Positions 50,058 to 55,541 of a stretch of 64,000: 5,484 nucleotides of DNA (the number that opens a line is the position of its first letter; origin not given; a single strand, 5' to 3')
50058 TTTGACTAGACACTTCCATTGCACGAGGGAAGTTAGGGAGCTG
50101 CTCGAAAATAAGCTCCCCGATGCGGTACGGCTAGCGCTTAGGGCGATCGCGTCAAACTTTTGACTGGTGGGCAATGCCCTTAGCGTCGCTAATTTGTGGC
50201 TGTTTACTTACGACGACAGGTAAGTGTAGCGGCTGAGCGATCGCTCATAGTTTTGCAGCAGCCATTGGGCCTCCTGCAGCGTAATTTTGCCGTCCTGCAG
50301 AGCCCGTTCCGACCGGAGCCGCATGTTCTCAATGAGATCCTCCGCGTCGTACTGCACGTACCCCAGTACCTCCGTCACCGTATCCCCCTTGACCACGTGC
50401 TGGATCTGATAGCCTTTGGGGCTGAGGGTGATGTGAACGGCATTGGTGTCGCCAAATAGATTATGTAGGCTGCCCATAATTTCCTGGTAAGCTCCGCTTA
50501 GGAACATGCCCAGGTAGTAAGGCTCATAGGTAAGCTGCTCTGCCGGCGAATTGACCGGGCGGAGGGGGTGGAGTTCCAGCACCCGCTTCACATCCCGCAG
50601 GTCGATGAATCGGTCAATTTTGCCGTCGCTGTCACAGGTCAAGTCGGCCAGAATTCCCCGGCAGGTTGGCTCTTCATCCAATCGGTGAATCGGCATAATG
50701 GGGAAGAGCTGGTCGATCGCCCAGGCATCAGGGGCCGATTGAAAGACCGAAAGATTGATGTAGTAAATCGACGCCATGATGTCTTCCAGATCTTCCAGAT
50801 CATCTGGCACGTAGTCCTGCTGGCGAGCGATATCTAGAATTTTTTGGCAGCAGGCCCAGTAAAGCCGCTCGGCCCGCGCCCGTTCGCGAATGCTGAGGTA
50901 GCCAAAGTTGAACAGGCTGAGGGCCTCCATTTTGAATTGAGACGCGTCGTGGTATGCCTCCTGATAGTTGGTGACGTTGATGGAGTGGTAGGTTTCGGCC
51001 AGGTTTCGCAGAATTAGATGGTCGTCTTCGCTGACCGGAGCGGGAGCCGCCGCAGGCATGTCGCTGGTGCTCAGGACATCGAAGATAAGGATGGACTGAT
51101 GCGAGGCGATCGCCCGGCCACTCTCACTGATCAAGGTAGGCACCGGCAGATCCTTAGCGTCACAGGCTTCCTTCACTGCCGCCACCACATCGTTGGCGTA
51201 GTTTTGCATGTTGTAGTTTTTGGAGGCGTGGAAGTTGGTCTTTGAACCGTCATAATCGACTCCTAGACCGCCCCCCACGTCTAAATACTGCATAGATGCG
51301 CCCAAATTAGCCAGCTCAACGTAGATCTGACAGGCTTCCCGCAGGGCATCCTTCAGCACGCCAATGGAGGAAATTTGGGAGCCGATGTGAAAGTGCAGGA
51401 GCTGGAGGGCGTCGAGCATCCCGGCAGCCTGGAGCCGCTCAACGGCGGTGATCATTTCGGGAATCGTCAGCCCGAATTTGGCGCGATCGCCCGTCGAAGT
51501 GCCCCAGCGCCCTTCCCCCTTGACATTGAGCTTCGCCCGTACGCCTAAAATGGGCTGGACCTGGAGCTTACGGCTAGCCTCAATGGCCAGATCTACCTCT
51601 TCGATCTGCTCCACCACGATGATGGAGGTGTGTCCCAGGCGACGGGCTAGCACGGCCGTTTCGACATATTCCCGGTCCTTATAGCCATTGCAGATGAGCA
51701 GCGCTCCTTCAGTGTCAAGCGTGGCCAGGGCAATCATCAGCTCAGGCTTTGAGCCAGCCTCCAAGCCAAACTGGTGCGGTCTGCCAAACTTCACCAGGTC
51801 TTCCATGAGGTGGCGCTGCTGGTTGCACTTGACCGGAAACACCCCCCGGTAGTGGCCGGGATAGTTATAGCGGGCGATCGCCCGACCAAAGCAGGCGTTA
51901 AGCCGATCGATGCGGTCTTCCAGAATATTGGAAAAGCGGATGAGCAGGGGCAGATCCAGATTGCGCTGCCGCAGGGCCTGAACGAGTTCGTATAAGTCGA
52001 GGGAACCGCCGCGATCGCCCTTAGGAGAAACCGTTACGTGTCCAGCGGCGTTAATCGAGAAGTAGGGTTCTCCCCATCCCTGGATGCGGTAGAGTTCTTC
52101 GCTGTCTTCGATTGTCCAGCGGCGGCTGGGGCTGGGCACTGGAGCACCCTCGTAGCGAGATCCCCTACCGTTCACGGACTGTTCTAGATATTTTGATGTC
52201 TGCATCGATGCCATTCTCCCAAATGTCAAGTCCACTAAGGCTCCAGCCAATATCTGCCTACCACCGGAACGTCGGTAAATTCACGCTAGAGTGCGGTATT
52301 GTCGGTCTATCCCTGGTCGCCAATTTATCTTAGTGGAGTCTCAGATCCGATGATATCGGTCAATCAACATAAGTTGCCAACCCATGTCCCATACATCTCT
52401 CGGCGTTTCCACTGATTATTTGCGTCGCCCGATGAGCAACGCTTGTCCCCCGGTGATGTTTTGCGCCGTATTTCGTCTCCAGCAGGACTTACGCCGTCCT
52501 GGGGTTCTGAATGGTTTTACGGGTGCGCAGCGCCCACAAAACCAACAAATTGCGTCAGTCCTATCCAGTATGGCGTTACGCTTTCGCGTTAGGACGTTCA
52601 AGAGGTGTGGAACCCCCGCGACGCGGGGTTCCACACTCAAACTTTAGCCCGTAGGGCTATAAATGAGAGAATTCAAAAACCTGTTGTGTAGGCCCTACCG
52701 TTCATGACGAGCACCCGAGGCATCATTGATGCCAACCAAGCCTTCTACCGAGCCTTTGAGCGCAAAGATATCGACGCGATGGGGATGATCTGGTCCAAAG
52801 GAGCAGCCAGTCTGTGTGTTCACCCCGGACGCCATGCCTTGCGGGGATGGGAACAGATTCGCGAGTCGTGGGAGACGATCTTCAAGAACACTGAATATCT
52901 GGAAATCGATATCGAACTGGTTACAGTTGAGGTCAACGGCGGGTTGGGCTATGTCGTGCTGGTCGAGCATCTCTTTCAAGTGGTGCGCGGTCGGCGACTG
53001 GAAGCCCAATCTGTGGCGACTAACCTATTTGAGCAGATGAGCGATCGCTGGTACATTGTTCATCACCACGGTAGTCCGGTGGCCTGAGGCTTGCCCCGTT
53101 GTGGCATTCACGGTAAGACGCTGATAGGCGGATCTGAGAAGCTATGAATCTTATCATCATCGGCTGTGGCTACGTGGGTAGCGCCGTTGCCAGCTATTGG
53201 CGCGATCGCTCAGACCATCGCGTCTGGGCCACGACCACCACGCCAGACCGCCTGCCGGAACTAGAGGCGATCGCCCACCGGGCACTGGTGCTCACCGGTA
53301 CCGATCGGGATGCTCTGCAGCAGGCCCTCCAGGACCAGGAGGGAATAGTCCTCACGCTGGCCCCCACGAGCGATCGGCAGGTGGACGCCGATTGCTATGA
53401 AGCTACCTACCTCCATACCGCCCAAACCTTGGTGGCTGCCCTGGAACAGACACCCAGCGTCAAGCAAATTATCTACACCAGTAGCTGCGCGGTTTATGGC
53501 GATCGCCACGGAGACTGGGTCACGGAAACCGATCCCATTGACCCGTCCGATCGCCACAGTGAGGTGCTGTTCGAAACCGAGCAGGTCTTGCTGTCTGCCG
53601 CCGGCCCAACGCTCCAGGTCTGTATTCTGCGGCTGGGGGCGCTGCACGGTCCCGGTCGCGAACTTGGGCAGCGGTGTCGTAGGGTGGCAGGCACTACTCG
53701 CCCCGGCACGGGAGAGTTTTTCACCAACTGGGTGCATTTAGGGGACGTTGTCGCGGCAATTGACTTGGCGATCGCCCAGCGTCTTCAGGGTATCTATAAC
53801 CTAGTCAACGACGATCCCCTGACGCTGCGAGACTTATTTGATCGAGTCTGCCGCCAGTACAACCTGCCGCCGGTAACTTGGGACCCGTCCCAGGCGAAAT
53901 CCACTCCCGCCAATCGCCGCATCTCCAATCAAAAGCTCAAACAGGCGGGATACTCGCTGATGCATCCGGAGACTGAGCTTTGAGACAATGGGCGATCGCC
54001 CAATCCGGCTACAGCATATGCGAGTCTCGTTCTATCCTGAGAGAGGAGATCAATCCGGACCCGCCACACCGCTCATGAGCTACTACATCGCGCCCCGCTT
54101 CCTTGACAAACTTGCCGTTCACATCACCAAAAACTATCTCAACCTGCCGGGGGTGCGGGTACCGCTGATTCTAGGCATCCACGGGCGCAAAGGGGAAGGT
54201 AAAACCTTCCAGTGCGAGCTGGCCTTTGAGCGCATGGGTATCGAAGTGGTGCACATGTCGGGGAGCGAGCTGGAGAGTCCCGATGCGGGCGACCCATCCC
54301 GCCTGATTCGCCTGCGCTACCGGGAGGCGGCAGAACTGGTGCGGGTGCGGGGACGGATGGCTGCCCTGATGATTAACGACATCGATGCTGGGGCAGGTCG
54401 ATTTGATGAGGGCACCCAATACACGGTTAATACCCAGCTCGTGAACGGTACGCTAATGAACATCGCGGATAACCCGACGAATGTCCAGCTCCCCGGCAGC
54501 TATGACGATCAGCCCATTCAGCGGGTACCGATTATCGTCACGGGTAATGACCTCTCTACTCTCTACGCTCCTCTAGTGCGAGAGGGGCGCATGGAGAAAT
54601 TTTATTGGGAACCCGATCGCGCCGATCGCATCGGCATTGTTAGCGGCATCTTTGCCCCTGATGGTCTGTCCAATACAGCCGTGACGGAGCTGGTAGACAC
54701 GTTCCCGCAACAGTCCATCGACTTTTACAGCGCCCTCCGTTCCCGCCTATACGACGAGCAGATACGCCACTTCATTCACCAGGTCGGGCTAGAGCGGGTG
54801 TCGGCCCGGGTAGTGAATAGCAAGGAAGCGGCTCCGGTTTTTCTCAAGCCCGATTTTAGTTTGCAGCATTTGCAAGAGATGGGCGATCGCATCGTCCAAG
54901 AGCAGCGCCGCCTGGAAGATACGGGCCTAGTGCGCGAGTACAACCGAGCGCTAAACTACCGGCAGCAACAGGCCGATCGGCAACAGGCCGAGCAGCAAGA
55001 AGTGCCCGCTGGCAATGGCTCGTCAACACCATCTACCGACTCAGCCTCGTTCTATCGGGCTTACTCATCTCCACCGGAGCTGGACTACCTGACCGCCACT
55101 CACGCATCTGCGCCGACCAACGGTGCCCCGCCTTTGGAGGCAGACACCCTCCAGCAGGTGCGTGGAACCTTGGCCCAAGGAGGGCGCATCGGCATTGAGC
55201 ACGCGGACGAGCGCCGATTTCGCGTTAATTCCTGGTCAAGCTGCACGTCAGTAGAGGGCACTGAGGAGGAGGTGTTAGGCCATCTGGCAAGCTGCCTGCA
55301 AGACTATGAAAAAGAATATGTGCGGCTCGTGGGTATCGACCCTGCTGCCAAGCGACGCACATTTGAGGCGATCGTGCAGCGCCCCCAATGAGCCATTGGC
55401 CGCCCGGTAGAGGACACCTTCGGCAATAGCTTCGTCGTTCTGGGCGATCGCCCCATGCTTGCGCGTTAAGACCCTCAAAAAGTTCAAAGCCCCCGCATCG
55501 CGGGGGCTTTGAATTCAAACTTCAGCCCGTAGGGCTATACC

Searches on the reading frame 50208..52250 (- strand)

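Call 31: search_protein_families(library=pfam, proteins=[window:50208-52250:-], max_evalue=0.001)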
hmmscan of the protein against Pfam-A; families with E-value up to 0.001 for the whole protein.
window:50208-52250:- (680 aa): 3 families
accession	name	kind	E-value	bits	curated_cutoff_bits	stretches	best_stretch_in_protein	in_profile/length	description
PF02784.22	Orn_Arg_deC_N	-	2.6e-37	129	23.4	1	131-382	16-246/247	Pyridoxal-dependent decarboxylase, pyridoxal binding domain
PF17810.6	Arg_decarb_HB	-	1.4e-26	93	23.3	1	407-489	1-84/84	Arginine decarboxylase helical bundle domain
PF17944.6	Arg_decarbox_C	-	1e-16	61.6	23.3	1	625-678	1-51/51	Arginine decarboxylase C-terminal helical extension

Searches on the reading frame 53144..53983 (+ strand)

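Call 32: search_protein_families(library=pfam, proteins=[window:53144-53983:+], max_evalue=0.001)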
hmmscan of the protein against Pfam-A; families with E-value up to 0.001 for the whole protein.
window:53144-53983:+ (279 aa): 6 families
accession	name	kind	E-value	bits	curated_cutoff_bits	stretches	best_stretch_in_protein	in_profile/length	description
PF01370.27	Epimerase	-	1.1e-16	61.4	20.9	1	5-219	3-238/240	NAD dependent epimerase/dehydratase family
PF13460.12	NAD_binding_10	-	1.7e-09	38.2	27.2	1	9-128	4-115/184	NAD(P)H-binding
PF01073.25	3Beta_HSD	-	3.2e-09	36.6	22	1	4-210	2-229/280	3-beta hydroxysteroid dehydrogenase/isomerase family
PF03435.24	Sacchrp_dh_NADP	-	4.5e-07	30.7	25.1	1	4-80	2-84/129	Saccharopine dehydrogenase NADP binding domain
PF02254.24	TrkA_N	-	3e-05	24.8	23.8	1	4-72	2-69/116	TrkA-N domain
PF16363.11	GDP_Man_Dehyd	-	0.00047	20.2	27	0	8-135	6-150/332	GDP-mannose 4,6 dehydratase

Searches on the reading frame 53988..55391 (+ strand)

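Call 31: search_protein_families(library=pfam, proteins=[window:53988-55391:+], max_evalue=0.001)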
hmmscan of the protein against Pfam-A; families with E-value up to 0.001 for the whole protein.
window:53988-55391:+ (467 aa): 3 families
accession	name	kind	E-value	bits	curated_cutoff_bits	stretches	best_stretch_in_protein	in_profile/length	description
PF21228.3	RuBisCO_activase_AAA_helical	-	7.5e-38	129.2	27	1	211-306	1-96/96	Ribulose bisphosphate carboxylase/oxygenase activase, AAA, helical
PF00101.25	RuBisCO_small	-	3.9e-15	56.1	27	1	384-466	12-97/97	Ribulose bisphosphate carboxylase, small chain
PF00004.35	AAA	-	2.3e-12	47.9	21.2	1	64-206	3-127/131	ATPase family associated with various cellular activities (AAA)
